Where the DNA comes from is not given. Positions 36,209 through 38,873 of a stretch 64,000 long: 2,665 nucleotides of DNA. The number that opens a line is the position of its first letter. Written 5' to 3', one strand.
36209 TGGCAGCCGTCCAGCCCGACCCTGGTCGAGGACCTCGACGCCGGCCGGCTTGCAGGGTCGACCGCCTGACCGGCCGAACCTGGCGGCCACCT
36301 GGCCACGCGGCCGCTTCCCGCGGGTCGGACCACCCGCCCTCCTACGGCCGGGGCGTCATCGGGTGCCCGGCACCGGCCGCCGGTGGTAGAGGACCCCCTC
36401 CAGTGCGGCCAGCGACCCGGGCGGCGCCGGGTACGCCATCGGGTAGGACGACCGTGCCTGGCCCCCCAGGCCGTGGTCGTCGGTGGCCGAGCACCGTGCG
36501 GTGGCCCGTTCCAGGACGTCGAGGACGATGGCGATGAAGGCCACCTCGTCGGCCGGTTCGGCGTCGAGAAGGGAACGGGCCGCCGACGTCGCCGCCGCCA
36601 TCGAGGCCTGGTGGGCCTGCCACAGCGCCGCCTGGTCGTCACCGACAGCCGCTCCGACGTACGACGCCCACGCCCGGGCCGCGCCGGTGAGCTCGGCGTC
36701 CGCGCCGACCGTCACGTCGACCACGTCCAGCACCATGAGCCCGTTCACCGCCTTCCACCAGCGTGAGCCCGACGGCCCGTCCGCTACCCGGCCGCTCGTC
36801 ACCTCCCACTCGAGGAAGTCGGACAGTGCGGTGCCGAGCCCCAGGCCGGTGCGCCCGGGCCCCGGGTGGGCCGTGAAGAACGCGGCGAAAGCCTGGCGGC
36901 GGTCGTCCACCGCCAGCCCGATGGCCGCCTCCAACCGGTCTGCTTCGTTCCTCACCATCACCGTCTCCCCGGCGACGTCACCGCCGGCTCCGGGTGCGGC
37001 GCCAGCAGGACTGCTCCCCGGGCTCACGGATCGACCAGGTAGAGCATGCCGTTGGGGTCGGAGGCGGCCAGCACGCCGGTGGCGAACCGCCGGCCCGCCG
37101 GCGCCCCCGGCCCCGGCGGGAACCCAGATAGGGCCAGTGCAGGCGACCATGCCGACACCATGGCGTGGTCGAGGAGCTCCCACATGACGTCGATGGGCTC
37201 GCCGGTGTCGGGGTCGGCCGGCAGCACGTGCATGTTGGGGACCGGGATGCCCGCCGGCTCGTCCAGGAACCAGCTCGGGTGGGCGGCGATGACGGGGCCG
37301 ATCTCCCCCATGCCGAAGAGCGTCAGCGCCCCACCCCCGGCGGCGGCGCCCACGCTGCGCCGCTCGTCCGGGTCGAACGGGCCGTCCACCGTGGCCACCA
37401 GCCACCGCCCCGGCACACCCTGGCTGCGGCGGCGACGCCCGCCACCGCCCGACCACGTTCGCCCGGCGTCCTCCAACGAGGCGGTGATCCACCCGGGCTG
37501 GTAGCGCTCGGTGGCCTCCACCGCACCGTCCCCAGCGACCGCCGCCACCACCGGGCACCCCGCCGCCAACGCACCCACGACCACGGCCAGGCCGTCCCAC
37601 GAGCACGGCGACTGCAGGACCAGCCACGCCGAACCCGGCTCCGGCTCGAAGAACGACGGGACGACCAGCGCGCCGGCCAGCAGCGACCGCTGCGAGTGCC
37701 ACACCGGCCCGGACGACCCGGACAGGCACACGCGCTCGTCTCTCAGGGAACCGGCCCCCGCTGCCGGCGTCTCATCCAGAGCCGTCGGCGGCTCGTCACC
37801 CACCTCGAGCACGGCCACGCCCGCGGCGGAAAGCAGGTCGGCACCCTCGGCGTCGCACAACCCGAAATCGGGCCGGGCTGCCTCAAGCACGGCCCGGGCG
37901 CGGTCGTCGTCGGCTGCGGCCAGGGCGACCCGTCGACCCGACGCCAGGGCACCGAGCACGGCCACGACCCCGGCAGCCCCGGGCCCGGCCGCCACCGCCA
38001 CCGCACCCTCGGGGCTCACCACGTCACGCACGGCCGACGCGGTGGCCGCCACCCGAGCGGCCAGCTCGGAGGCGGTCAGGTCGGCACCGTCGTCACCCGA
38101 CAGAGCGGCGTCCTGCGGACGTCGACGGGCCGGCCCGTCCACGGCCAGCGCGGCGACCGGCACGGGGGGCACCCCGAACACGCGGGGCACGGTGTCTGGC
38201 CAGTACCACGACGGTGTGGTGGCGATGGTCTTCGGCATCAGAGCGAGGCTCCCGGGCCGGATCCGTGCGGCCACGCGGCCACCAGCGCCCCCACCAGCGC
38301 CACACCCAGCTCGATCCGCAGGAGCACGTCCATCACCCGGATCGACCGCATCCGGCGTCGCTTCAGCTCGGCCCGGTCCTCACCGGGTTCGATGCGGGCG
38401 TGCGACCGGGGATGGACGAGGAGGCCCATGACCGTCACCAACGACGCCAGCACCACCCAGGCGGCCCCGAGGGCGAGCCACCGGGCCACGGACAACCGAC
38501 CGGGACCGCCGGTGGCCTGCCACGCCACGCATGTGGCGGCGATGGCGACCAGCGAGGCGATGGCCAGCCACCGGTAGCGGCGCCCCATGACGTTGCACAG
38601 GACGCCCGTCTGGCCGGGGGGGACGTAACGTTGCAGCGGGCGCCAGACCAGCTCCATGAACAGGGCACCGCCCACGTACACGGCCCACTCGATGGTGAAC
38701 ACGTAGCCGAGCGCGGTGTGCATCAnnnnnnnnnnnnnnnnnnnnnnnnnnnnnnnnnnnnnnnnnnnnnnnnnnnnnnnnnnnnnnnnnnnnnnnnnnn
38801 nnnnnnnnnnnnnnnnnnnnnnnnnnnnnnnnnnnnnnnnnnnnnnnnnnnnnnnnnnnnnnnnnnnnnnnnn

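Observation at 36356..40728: Translationally locked accessory module downstream of the Mo enzyme: SagB-like protein, two paralogous 4-TM proteins, degenerate ANL-like protein, 200-aa orphan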

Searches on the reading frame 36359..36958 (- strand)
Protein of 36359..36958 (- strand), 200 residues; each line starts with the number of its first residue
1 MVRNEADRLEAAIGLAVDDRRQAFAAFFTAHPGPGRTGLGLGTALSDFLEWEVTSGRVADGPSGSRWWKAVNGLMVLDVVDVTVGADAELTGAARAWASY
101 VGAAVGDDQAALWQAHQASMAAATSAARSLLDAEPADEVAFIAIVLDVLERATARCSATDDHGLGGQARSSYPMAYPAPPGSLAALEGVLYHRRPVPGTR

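Call 4: search_protein_families(library=pfam, proteins=[window:36359-36958:-], max_evalue=1)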
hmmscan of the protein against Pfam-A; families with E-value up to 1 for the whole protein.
window:36359-36958:- (200 aa): 0 families

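Call 5: search_protein_families(library=ncbifam, proteins=[window:36359-36958:-], max_evalue=1)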
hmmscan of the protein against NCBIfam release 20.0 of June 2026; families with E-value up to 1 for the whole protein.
window:36359-36958:- (200 aa): 1 family
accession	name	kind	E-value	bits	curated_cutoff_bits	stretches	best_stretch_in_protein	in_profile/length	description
TIGR04529.1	MTB_hemophore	subfamily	0.0075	17.1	32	1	7-33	29-55/77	hemophore-related protein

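Call 57: find_homologous_proteins(query=window:36359-36958:-)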
Query window:36359-36958:- (200 aa): 7 proteins with E <= 0.001 among 5218 candidates.
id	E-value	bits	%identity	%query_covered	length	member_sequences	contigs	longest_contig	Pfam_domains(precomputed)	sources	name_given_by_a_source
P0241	4.5e-124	430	100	100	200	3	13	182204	-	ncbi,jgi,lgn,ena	jgi:hypothetical protein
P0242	4.1e-97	342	84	97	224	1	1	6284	-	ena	-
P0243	8.7e-85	301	74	98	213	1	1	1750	-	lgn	-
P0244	1.5e-78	281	71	98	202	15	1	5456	-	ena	-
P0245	1.7e-76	274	70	98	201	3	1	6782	-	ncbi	-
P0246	1.7e-62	229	64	91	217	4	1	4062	-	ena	-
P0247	2.1e-34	137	46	88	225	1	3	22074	-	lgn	-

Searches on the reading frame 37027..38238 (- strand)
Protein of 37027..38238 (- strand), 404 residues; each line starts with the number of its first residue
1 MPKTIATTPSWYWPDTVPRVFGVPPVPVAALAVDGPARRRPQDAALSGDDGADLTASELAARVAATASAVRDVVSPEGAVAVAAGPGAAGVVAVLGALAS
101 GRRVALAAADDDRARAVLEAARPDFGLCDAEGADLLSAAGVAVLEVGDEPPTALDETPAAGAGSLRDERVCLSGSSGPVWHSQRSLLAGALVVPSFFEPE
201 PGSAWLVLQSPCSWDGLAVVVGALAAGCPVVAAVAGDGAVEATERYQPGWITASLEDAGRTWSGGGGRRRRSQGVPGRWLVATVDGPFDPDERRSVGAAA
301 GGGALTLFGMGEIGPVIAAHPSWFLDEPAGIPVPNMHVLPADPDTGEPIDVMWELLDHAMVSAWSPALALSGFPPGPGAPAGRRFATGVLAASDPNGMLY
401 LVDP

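Call 4: search_protein_families(library=pfam, proteins=[window:37027-38238:-], max_evalue=1)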
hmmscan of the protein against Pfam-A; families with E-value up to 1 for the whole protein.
window:37027-38238:- (404 aa): 3 families
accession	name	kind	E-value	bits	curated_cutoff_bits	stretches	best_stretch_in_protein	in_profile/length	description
PF00501.34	AMP-binding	-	1.6e-09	37.5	29.9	1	37-349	5-364/384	AMP-binding enzyme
PF02670.22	DXP_reductoisom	-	0.054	14.6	21.7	1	54-107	66-120/129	1-deoxy-D-xylulose 5-phosphate reductoisomerase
PF09413.15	DUF2007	-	0.32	11.6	25.7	1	68-121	14-65/66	Putative prokaryotic signal transducing protein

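Call 5: search_protein_families(library=ncbifam, proteins=[window:37027-38238:-], max_evalue=1)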
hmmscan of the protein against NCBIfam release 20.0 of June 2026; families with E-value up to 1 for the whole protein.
window:37027-38238:- (404 aa): 6 families
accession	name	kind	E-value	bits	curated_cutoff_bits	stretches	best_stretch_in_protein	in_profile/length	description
TIGR01733.1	AA-adenyl-dom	subfamily_domain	7.8e-06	24.9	317.4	1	57-232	3-191/409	amino acid adenylation domain-containing protein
NF005858.0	PRK07787.1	subfamily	0.0033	15.9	575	1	51-110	24-79/471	acyl-CoA synthetase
NF004814.0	PRK06164.1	equivalog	0.016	13.8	677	1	179-241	199-261/540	acyl-CoA synthetase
NF004509.1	PRK05850.1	subfamily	0.067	11.4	775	1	53-124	37-113/578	fatty-acid--AMP ligase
NF038339.3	FAAL_FadD32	equivalog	0.18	9.9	975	1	52-133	51-137/625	long-chain-fatty-acid--AMP ligase FadD32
NF003938.0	PRK05447.1-1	equivalog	0.37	9.7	515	1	53-108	68-124/398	1-deoxy-D-xylulose-5-phosphate reductoisomerase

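Call 72: search_solved_structures(query=window:37027-38238:-, max_evalue=0.01, show_alignments=1)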
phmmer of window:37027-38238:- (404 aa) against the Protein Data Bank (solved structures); distinct sequences matched with E-value up to 0.01: 0.

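Call 89: find_related_loci(query=A3, collection=metagenome_contigs, flank=10000)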
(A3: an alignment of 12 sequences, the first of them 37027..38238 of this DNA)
Query A3 (404 aa) in metagenome_contigs; peptide patterns used: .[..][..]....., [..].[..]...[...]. (x = any residue, [..] = any of these).
242 stretches matched a pattern; 99 encode a relative of the query (tblastn E <= 1e-3); the best 80 are kept; 79 distinct loci.
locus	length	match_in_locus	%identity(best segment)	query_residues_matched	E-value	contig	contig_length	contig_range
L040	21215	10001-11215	58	1-403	1e-119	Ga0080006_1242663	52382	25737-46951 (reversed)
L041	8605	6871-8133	50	1-403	4e-101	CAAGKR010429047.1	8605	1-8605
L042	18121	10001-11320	48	1-403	1e-97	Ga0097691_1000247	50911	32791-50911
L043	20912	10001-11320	48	1-403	1e-97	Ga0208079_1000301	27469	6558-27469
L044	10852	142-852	56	171-403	1e-70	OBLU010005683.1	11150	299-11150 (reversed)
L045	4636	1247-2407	39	1-403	2e-66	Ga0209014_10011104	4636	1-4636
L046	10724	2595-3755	39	1-403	3e-66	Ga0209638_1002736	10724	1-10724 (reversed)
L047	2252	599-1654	40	1-402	5e-64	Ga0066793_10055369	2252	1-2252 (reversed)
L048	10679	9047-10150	36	1-402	2e-62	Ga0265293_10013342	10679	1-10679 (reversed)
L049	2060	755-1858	37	1-402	1e-63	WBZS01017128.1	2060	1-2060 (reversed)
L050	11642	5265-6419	37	1-402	5e-61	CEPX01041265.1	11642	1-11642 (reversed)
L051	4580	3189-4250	36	1-402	2e-60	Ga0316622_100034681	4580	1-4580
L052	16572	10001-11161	37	1-402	6e-60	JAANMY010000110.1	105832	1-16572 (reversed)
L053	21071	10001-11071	37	1-402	2e-59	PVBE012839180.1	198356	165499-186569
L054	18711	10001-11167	38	1-402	2e-59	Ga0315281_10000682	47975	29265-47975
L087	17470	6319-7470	30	1-401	3e-41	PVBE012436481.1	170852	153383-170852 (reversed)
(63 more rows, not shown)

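Call 96: search_protein_families(library=pfam, proteins=[L087:525-1253:+, L087:1445-2245:+, L087:2456-3625:+, L087:7589-9157:+, L087:9160-10038:-, L087:10029-11198:-, L087:11313-12647:+, L087:12672-14264:+, L087:14781-15713:+, L087:15832-16941:+], max_evalue=0.0001)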
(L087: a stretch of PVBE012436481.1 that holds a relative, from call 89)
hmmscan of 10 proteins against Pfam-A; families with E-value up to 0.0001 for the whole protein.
L087:525-1253:+ (243 aa): 2 families
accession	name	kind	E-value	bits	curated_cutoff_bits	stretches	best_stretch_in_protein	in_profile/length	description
PF00881.29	Nitroreductase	-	6.5e-28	98.4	23.5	1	26-215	2-167/167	Nitroreductase family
PF14512.11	TM1586_NiRdase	-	7.2e-10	39.3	27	0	44-70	160-186/215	Putative TM nitroreductase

L087:1445-2245:+ (267 aa): 2 families
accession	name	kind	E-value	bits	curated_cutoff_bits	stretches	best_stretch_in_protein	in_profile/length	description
PF00378.25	ECH_1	-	1.7e-42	145.9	27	1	13-265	3-250/251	Enoyl-CoA hydratase/isomerase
PF16113.10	ECH_2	-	1.4e-18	68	27.2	1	18-191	3-178/335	Enoyl-CoA hydratase/isomerase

L087:2456-3625:+ (390 aa): 3 families
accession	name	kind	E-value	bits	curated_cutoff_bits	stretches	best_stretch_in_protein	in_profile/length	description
PF02770.24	Acyl-CoA_dh_M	-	3.9e-23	81.9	33.3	1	128-222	1-97/97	Acyl-CoA dehydrogenase, middle domain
PF00441.29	Acyl-CoA_dh_1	-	4e-22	79.4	22.4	1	234-384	1-149/150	Acyl-CoA dehydrogenase, C-terminal domain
PF02771.21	Acyl-CoA_dh_N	-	4.1e-17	63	22.9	1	7-122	2-113/113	Acyl-CoA dehydrogenase, N-terminal domain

L087:7589-9157:+ (523 aa): 4 families
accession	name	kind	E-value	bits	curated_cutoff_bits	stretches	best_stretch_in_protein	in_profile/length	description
PF00890.30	FAD_binding_2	-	3e-37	129.2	20.4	1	38-504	1-411/414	FAD binding domain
PF12831.13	FAD_oxidored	-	3.4e-07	30.3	27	0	38-70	1-32/416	FAD dependent oxidoreductase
PF07992.20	Pyr_redox_2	-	6.6e-07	29.5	26.1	0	37-88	1-45/291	Pyridine nucleotide-disulphide oxidoreductase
PF03486.20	HI0933_like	-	9.7e-06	25.6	50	0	38-72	2-35/244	HI0933-like protein Rossmann domain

L087:9160-10038:- (293 aa): 2 families
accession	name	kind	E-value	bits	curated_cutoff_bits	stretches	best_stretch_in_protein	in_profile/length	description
PF13714.12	PEP_mutase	-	3.7e-52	177.7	31.5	1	11-253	1-239/240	Phosphoenolpyruvate phosphomutase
PF00463.27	ICL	-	2.1e-13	50.1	26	1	71-169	142-242/526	Isocitrate lyase family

L087:10029-11198:- (390 aa): 1 family
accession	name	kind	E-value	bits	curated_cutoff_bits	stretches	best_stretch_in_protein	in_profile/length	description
PF04303.18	PrpF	-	2.5e-107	359.4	27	1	3-380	1-371/371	PrpF protein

L087:11313-12647:+ (445 aa): 6 families
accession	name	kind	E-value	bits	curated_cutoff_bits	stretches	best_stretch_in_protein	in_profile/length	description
PF00989.32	PAS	-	7e-26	90.9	22.6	2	67-171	2-102/113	PAS fold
PF13426.13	PAS_9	-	1.6e-25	89.8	27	2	78-181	3-102/103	PAS domain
PF08448.16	PAS_4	-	1.9e-21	76.8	23.1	2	74-145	3-74/110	PAS fold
PF08447.18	PAS_3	-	1.7e-20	73.5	25.6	1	335-421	3-88/89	PAS fold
PF13188.13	PAS_8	-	8.1e-11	41.9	21.8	1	66-117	1-53/65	PAS domain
PF24820.1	Diguanyl_cycl_sensor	-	3.2e-05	24.3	28.1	0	76-179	6-109/109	Diguanylate cyclase-like sensor domain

L087:12672-14264:+ (531 aa): 5 families
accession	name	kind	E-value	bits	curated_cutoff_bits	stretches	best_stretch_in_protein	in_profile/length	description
PF02518.31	HATPase_c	-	8.2e-21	75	26.4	1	341-461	2-109/111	Histidine kinase-, DNA gyrase B-, and HSP90-like ATPase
PF08447.18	PAS_3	-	7.9e-14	52.1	25.6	1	10-97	2-88/89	PAS fold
PF08448.16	PAS_4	-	3.9e-13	50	23.1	1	123-218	2-107/110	PAS fold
PF00512.31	HisKA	-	9.6e-09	35.6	26.9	1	236-297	3-64/66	His Kinase A (phospho-acceptor) domain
PF10090.15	HPTransfase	-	8.7e-05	22.7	22.9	0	343-398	30-89/123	Histidine phosphotransferase C-terminal domain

L087:14781-15713:+ (311 aa): 0 families

L087:15832-16941:+ (370 aa): 4 families
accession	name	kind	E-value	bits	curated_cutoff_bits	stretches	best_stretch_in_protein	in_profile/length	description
PF00107.32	ADH_zinc_N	-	7.1e-27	94.3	31.8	1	199-322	1-119/129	Zinc-binding dehydrogenase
PF08240.17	ADH_N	-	5.9e-22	78.3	23.5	1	26-158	3-103/104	Alcohol dehydrogenase GroES-like domain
PF16912.11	Glu_dehyd_C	-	6.7e-08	32.7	34.9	1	182-357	25-201/211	Glucose dehydrogenase C-terminus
PF13602.12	ADH_zinc_N_2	-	1.2e-07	33.2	27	1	232-361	1-127/134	Zinc-binding dehydrogenase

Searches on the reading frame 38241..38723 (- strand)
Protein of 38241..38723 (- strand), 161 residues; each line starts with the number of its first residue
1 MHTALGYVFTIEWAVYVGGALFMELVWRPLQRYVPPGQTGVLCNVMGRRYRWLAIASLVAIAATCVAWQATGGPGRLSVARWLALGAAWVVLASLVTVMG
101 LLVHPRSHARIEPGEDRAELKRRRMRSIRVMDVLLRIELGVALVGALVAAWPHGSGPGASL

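Call 4: search_protein_families(library=pfam, proteins=[window:38241-38723:-], max_evalue=1)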
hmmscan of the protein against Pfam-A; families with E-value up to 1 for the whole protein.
window:38241-38723:- (161 aa): 3 families
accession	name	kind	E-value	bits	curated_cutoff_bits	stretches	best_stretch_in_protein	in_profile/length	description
PF05425.18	CopD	-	0.062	14.1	32.1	1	47-151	4-104/105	Copper resistance protein D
PF14015.11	DUF4231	-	0.12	13.3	24.7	1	48-97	15-63/103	Protein of unknown function (DUF4231)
PF13664.11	DUF4149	-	0.62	10.8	24.6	1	14-93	4-84/102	Domain of unknown function (DUF4149)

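Call 5: search_protein_families(library=ncbifam, proteins=[window:38241-38723:-], max_evalue=1)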
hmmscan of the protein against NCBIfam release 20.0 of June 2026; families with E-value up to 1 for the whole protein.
window:38241-38723:- (161 aa): 1 family
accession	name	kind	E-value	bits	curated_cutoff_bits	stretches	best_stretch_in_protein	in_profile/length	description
NF033634.1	SLATT_1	domain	0.8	9.7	41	0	46-97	20-73/132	SLATT domain-containing protein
